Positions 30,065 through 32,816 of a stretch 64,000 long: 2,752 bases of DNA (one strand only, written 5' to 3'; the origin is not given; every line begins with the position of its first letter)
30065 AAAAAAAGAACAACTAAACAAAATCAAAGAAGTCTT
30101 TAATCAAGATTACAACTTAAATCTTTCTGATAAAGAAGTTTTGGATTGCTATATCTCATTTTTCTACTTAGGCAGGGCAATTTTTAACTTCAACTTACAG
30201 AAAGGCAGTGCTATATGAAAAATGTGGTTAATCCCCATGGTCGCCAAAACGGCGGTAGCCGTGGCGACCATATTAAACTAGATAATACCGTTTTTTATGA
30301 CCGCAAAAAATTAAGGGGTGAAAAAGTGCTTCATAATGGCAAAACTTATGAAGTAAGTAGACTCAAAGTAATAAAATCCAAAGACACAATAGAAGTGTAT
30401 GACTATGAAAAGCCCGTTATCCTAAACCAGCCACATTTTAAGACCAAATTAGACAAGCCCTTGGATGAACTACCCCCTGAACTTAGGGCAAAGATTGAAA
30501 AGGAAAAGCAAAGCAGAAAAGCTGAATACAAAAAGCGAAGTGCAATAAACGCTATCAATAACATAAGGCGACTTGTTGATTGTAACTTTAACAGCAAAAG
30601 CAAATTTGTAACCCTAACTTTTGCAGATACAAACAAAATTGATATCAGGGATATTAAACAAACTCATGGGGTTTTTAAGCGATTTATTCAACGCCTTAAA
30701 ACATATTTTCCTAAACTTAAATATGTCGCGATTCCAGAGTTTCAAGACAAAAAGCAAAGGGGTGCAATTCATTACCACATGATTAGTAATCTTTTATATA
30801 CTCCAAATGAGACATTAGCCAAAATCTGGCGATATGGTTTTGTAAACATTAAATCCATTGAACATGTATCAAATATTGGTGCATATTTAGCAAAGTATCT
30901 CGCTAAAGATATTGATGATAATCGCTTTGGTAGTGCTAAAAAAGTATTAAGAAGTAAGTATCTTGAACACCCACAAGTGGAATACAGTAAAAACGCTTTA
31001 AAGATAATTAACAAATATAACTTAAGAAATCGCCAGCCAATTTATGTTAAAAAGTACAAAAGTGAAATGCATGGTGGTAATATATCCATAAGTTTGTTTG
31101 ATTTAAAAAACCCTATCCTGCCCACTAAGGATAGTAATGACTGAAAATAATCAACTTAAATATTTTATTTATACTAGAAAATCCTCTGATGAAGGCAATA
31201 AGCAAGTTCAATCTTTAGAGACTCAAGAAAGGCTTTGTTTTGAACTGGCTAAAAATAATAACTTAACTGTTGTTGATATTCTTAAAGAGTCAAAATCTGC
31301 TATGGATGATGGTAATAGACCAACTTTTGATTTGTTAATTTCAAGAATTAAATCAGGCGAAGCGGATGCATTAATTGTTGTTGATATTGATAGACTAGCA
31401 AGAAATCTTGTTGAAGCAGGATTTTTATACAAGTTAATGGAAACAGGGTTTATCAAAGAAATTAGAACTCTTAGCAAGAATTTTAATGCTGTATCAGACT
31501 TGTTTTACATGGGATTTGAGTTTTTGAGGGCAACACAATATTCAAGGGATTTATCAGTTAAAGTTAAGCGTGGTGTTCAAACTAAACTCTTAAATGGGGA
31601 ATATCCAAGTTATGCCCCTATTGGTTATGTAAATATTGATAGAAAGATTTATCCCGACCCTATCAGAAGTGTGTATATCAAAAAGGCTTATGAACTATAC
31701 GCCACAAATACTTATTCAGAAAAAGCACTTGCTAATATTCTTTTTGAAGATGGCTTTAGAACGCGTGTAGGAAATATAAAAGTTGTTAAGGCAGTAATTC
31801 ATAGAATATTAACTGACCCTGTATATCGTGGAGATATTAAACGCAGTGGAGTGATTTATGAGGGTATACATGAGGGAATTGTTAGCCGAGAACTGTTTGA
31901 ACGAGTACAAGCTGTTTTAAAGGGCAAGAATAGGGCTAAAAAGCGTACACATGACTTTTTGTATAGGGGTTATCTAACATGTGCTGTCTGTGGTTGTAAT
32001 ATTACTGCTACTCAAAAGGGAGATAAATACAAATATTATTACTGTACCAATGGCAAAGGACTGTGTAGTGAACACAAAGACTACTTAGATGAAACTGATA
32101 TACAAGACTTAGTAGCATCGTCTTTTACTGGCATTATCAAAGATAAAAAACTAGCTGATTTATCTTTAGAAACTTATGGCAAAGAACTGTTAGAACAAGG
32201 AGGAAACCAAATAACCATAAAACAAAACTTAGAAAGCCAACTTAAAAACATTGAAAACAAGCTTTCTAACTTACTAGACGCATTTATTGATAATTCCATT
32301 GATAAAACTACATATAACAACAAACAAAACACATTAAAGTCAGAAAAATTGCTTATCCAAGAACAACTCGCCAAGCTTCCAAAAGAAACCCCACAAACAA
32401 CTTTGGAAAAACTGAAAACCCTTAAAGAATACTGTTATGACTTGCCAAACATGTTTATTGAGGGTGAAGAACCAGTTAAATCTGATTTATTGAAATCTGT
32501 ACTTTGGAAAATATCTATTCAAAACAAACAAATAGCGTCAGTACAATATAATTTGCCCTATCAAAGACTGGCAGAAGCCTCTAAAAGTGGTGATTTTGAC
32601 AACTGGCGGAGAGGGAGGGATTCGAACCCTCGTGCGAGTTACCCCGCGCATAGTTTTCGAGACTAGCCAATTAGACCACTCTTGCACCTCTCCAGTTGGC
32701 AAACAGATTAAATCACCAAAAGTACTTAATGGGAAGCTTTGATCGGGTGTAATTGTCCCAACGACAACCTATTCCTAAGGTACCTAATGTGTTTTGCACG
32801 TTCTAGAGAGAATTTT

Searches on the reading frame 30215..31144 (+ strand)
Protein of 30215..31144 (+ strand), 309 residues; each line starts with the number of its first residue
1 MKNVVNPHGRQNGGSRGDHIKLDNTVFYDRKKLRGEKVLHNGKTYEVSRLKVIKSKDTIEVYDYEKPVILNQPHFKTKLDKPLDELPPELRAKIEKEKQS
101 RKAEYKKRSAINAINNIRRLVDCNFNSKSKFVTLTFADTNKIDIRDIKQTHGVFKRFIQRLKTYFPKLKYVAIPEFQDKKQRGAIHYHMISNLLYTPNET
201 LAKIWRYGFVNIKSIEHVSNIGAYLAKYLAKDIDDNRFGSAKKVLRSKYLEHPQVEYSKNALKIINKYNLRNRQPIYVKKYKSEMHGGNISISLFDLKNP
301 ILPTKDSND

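Call 37: search_protein_families(library=pfam, proteins=[window:30215-31144:+], max_evalue=0.00001)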
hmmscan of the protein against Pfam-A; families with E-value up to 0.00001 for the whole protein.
window:30215-31144:+ (309 aa): 1 family
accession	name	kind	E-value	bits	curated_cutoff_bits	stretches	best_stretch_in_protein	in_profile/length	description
PF23343.2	REP_ORF2-G2P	-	2.1e-20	73.3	27.8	1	130-232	2-98/99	Replication-associated protein ORF2/G2P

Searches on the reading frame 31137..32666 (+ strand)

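Call 37: search_protein_families(library=pfam, proteins=[window:31137-32666:+], max_evalue=0.00001)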
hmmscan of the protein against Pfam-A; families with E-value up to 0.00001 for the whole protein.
window:31137-32666:+ (509 aa): 3 families
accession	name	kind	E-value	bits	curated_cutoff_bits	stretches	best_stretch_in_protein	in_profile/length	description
PF00239.26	Resolvase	-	2e-15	57.6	23.3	1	10-101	2-89/145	Resolvase, N terminal domain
PF07508.19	Recombinase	-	3.7e-11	43.6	21.1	1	178-263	4-101/102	Recombinase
PF13408.12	Zn_ribbon_recom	-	1.3e-06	29.1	25.3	1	275-327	1-54/58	Recombinase zinc beta ribbon domain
